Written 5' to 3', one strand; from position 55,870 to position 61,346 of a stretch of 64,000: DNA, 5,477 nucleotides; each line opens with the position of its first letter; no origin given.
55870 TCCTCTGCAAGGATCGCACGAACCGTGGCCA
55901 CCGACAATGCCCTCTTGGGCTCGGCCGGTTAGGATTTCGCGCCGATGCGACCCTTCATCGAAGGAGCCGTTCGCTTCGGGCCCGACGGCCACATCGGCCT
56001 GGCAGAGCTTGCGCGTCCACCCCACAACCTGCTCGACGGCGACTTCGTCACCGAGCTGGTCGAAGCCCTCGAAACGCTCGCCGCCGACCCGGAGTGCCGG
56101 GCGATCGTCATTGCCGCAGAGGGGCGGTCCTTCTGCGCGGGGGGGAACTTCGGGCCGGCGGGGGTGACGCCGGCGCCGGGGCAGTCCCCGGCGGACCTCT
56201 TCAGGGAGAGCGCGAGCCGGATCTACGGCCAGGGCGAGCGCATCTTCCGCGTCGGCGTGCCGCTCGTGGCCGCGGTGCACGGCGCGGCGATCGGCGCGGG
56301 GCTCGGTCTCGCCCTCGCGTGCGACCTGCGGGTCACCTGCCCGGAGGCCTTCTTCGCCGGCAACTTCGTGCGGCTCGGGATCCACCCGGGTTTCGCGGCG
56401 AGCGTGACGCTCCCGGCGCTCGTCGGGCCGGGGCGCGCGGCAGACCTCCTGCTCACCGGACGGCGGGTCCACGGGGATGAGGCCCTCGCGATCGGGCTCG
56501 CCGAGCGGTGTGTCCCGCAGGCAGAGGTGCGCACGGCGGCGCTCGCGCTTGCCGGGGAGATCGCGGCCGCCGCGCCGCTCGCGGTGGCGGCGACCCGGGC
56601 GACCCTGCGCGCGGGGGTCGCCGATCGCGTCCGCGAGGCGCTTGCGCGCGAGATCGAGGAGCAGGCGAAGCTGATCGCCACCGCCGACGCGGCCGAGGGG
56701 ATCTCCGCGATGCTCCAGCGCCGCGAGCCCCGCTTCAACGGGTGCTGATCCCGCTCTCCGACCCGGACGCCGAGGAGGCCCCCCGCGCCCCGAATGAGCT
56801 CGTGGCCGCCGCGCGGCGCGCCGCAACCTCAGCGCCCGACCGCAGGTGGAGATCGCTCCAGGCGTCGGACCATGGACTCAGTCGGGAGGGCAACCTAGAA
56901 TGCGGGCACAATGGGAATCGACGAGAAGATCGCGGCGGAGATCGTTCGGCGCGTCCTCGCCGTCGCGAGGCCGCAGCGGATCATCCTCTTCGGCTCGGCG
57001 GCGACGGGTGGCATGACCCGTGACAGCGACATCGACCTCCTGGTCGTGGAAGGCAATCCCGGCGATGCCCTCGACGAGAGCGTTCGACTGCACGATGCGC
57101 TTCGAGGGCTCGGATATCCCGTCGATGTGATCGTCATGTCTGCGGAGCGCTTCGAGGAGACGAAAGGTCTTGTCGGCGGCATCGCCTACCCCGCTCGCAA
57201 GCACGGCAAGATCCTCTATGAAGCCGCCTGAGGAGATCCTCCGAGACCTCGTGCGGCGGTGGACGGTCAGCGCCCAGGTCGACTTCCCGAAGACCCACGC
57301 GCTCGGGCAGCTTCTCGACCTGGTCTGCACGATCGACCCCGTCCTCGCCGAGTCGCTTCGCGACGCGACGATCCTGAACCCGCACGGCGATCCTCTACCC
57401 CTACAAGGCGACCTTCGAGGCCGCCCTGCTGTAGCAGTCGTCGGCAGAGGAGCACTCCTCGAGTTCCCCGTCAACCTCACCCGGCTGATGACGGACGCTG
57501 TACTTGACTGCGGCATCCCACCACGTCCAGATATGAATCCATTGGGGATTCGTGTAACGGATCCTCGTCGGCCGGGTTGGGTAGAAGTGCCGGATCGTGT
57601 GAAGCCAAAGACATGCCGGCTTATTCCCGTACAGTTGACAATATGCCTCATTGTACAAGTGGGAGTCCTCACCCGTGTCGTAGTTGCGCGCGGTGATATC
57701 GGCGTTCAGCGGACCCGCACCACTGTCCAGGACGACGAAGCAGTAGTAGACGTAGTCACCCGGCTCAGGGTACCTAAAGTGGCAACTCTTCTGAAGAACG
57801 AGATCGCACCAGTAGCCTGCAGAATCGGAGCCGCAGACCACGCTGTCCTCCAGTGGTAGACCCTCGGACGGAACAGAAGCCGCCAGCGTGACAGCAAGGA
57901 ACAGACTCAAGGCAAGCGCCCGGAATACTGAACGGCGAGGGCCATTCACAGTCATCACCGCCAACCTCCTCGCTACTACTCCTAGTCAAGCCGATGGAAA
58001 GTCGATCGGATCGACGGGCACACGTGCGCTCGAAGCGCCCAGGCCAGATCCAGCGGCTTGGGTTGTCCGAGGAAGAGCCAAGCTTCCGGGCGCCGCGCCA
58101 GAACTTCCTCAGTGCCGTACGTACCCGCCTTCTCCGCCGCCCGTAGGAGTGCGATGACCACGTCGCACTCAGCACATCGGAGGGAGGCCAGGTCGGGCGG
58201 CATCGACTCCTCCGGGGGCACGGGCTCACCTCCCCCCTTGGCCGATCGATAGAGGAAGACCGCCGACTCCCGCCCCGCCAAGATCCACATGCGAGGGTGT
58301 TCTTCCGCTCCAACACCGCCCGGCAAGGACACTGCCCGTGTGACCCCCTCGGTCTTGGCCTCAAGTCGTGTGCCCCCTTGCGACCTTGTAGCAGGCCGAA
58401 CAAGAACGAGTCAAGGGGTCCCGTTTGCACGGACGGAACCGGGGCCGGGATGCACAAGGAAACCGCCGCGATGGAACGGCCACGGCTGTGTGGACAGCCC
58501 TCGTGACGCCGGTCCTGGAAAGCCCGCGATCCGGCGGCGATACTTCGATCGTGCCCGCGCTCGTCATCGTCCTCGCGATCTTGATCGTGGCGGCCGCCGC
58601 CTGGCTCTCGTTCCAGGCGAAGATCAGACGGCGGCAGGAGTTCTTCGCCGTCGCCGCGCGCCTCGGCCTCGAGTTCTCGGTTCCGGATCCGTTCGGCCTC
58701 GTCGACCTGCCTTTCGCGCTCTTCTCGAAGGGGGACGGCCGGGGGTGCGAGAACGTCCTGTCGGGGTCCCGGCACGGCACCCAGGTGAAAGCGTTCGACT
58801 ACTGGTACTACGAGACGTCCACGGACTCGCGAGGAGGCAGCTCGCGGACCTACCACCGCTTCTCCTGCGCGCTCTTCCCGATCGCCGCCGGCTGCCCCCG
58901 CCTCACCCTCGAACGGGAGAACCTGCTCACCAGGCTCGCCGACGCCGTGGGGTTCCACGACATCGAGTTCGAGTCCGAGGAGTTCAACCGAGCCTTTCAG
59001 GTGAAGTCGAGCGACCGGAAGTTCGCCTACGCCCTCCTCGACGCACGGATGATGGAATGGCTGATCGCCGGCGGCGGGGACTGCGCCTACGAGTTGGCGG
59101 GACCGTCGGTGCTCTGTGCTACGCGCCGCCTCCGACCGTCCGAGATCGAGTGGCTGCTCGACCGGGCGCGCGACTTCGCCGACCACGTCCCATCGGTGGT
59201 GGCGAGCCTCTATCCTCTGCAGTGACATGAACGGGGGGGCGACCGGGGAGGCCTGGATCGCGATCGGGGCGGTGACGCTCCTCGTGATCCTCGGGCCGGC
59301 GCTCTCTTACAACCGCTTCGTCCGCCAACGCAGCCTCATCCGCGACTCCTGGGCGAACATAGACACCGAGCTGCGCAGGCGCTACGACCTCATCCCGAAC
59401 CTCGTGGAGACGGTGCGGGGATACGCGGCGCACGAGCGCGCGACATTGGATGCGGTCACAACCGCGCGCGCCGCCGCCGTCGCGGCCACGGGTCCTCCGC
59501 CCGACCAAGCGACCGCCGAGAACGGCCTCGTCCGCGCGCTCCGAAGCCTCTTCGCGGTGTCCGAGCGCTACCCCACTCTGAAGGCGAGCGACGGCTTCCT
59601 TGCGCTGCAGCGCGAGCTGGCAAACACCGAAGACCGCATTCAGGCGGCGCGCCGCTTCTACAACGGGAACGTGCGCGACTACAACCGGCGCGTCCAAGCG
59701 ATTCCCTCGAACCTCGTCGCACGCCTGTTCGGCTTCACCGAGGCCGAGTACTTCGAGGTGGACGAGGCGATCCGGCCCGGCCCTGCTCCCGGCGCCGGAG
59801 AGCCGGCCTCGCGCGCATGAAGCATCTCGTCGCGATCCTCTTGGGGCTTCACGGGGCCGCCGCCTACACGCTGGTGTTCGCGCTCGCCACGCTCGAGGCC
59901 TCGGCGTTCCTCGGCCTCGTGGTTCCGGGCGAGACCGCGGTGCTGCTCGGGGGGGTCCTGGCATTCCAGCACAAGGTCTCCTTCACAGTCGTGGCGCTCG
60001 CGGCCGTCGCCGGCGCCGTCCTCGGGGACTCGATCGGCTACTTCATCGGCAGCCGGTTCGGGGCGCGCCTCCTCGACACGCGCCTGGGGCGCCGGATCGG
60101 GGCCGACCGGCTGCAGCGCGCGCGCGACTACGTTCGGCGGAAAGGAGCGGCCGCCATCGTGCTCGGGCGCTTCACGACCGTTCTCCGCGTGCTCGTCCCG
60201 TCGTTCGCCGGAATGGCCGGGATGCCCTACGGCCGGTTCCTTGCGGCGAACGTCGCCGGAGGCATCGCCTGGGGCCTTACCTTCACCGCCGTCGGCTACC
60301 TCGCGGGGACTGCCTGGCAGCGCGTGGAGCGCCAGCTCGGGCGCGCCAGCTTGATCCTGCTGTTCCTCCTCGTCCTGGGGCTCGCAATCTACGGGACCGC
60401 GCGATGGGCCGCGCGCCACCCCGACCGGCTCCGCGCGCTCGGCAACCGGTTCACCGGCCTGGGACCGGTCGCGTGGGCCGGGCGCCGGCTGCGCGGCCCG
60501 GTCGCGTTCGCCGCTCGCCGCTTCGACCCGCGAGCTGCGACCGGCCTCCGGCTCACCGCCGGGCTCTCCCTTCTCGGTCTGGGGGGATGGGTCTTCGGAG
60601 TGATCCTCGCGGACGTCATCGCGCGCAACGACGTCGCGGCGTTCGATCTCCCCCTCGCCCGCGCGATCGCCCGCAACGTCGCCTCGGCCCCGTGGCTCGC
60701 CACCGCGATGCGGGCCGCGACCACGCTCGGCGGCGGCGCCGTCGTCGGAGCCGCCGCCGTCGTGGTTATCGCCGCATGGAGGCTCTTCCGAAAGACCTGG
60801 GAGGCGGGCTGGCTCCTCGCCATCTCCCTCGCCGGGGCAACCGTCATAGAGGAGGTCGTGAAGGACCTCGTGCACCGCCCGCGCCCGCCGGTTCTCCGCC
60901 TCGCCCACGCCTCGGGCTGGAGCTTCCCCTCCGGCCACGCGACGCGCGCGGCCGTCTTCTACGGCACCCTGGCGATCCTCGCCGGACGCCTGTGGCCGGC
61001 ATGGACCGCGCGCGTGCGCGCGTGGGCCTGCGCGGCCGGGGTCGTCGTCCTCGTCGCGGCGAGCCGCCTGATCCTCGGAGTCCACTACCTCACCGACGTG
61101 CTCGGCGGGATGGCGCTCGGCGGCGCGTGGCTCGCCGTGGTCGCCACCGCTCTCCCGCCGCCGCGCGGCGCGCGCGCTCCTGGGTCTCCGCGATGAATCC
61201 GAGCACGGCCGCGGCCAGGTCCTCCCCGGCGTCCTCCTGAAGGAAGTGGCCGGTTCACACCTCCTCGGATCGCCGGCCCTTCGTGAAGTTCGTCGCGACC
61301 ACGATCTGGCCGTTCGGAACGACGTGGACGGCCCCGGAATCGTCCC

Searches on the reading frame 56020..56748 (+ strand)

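Call 29: search_protein_families(library=pfam, proteins=[window:56020-56748:+], max_evalue=0.001)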
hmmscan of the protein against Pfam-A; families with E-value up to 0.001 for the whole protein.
window:56020-56748:+ (242 aa): 2 families
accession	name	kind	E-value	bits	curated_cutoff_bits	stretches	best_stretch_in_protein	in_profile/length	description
PF00378.25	ECH_1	-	7.1e-46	157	27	1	2-240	17-249/251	Enoyl-CoA hydratase/isomerase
PF16113.10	ECH_2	-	3.7e-30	106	27.2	2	3-174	13-181/335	Enoyl-CoA hydratase/isomerase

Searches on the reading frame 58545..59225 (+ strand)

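Call 29: search_protein_families(library=pfam, proteins=[window:58545-59225:+], max_evalue=0.001)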
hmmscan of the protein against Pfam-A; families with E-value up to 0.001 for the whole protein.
window:58545-59225:+ (226 aa): 1 family
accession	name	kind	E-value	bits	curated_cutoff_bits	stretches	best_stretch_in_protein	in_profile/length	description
PF11335.13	DUF3137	-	1.1e-05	25.8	26.1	1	138-175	40-77/139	Protein of unknown function (DUF3137)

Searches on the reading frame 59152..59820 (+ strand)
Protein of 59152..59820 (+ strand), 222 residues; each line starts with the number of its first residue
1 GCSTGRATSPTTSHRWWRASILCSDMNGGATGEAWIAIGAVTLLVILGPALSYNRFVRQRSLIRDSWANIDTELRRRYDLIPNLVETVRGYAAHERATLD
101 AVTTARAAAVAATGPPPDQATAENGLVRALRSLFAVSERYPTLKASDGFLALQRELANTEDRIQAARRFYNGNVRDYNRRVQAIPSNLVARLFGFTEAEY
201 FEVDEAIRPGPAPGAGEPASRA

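Call 29: search_protein_families(library=pfam, proteins=[window:59152-59820:+], max_evalue=0.001)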
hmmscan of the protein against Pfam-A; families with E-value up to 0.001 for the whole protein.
window:59152-59820:+ (222 aa): 1 family
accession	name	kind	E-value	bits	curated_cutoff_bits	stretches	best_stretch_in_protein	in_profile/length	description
PF04011.17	LemA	-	1.5e-53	181.1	26.2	1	66-206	1-140/149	LemA family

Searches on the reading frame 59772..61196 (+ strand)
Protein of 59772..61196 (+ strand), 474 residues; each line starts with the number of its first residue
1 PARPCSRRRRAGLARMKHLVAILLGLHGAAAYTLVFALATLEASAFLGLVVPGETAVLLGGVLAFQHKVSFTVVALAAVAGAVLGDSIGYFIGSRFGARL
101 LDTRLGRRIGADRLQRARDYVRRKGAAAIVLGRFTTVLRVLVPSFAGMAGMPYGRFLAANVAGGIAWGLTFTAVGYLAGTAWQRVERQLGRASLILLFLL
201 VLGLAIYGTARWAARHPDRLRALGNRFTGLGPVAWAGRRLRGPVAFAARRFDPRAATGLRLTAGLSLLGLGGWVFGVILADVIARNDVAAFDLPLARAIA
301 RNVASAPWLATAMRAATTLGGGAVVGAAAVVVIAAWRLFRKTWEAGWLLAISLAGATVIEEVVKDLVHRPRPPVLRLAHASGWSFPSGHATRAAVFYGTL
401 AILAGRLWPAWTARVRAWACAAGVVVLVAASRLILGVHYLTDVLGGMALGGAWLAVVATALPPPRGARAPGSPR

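Call 29: search_protein_families(library=pfam, proteins=[window:59772-61196:+], max_evalue=0.001)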
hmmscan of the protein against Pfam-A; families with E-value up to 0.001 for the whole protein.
window:59772-61196:+ (474 aa): 2 families
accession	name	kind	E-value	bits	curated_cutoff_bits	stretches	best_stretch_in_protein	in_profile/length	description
PF01569.27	PAP2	-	3.4e-21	75.8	27.2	1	346-459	2-123/130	PAP2 superfamily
PF09335.16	VTT_dom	-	1.8e-19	70.9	33.9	1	51-176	1-122/123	VTT domain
